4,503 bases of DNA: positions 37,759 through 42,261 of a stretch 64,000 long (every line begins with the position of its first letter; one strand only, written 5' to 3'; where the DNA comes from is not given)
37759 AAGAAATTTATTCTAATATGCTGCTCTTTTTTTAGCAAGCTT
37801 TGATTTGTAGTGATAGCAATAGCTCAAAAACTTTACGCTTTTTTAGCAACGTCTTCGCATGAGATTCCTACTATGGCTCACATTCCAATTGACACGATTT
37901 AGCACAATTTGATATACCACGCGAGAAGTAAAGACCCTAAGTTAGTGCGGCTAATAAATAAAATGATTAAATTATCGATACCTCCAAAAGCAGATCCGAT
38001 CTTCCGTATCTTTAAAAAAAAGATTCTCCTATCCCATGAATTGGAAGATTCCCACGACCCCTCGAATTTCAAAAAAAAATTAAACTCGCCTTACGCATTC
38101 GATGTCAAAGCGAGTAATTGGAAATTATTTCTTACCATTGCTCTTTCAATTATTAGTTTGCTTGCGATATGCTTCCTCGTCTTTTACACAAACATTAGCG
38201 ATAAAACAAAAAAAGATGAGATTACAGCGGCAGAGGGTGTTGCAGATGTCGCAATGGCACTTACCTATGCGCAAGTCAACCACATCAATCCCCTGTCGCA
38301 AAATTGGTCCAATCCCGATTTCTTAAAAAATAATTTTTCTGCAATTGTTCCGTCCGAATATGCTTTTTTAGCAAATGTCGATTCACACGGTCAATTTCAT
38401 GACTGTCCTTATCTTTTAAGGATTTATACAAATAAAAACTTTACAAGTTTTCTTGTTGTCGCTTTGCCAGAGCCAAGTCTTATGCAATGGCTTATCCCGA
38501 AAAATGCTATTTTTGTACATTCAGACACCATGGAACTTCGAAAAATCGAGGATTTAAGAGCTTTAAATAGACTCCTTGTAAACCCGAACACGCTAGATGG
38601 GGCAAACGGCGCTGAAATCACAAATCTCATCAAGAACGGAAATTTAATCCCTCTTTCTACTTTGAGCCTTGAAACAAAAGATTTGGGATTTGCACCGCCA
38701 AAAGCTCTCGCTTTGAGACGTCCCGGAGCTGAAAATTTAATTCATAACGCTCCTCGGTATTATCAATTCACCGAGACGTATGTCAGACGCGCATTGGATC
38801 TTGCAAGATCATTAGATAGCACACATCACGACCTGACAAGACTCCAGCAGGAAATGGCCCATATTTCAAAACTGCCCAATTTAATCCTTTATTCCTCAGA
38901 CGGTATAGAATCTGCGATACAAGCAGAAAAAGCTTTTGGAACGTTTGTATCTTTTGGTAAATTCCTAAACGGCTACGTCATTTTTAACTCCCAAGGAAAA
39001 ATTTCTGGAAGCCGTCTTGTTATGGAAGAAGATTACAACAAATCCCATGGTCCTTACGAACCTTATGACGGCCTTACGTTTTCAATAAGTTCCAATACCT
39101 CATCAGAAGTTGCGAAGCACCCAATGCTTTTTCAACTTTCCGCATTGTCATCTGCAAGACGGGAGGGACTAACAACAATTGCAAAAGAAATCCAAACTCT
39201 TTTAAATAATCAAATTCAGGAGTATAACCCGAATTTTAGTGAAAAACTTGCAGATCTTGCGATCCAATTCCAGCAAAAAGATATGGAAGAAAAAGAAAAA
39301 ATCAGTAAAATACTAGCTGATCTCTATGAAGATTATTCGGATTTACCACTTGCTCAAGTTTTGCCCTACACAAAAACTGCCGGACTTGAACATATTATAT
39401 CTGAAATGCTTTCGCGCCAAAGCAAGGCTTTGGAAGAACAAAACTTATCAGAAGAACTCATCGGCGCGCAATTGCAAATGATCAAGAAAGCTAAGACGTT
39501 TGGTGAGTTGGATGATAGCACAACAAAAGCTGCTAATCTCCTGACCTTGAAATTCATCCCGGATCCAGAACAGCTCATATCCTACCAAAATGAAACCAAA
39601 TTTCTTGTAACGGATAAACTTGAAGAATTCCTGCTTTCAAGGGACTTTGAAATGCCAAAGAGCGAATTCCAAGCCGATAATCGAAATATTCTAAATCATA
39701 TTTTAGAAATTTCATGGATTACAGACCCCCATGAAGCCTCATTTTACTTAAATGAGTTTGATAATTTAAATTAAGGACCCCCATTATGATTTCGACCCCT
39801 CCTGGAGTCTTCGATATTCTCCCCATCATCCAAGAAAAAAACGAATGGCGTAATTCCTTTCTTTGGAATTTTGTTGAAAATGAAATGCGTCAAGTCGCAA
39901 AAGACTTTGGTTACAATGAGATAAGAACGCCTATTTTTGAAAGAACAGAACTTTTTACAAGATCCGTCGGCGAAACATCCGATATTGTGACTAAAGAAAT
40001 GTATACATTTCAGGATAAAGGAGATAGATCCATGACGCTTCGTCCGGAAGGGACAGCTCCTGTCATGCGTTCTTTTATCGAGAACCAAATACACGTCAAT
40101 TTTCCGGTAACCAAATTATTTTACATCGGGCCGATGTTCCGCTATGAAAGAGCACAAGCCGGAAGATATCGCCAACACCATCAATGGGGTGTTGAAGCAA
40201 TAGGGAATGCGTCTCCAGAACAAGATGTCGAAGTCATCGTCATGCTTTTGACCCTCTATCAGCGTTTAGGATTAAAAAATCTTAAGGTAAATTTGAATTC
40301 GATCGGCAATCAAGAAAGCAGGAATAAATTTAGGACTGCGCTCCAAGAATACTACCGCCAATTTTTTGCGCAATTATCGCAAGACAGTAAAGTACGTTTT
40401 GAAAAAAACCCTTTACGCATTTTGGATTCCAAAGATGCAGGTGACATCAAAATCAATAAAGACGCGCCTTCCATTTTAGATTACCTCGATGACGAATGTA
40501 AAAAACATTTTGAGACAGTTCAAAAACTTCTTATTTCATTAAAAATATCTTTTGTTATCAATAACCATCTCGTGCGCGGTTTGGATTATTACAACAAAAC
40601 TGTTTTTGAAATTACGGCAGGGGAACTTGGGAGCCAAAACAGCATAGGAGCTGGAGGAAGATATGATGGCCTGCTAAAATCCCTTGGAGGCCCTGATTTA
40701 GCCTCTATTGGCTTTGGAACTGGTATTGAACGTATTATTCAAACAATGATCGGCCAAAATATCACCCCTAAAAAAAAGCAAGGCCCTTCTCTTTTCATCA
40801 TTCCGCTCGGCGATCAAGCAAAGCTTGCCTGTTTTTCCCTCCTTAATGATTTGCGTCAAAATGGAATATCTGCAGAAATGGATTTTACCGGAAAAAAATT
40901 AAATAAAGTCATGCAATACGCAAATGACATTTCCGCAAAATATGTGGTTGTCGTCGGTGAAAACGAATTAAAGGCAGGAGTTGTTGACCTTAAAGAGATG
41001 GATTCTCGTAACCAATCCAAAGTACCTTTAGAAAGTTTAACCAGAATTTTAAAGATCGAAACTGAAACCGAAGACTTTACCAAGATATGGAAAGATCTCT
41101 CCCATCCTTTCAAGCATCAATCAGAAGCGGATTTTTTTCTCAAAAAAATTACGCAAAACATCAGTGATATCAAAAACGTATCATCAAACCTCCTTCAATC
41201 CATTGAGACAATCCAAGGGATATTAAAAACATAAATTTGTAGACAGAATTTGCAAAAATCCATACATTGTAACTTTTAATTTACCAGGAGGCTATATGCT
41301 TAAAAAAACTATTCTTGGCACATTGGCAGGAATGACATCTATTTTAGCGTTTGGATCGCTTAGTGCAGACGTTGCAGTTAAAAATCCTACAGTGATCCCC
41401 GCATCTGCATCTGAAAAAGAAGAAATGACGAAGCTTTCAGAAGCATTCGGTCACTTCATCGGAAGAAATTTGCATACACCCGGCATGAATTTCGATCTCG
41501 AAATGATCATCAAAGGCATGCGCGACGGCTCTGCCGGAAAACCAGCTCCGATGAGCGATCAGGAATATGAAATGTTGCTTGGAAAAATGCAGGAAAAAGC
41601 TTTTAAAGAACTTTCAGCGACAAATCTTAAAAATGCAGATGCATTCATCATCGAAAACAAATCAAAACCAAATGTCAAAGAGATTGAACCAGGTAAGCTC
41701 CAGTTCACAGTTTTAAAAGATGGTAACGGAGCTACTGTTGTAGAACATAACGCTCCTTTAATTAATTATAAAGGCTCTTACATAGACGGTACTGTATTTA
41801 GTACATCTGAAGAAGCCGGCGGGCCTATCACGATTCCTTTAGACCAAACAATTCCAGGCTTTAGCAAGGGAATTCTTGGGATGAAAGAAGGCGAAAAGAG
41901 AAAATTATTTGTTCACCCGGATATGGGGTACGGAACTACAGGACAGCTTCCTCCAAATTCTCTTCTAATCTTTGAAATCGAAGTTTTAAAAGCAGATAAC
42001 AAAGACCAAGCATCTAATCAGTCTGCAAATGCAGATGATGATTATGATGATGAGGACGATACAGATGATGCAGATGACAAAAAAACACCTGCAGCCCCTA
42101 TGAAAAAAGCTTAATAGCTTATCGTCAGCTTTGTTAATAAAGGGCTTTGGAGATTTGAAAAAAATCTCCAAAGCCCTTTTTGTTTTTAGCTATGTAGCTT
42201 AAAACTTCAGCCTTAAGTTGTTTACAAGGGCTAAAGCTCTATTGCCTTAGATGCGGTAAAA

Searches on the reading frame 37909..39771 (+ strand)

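Call 26: search_protein_families(library=pfam, proteins=[window:37909-39771:+], max_evalue=0.00001)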
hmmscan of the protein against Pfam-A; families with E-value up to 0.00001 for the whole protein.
window:37909-39771:+ (621 aa): 0 families

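Call 53: search_protein_families(library=pfam, proteins=[window:37909-39771:+], max_evalue=0.5)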
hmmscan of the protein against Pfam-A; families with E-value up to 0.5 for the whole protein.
window:37909-39771:+ (621 aa): 2 families
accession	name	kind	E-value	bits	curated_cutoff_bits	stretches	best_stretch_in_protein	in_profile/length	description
PF17561.7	TssO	-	0.013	16.1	29.2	0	421-478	64-122/148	Type VI secretion system, TssO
PF03480.18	DctP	-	0.081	12.7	23.4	1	412-476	218-283/286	Bacterial extracellular solute-binding protein, family 7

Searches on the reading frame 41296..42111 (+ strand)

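Call 53: search_protein_families(library=pfam, proteins=[window:41296-42111:+], max_evalue=0.5)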
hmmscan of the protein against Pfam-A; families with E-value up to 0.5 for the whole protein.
window:41296-42111:+ (272 aa): 2 families
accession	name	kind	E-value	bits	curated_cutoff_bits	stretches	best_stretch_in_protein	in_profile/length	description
PF00254.34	FKBP_C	-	3.1e-20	72.7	21.1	1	156-231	13-94/94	FKBP-type peptidyl-prolyl cis-trans isomerase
PF01346.23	FKBP_N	-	1.6e-15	58.1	22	1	45-139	2-97/97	Domain amino terminal to FKBP-type peptidyl-prolyl isomerase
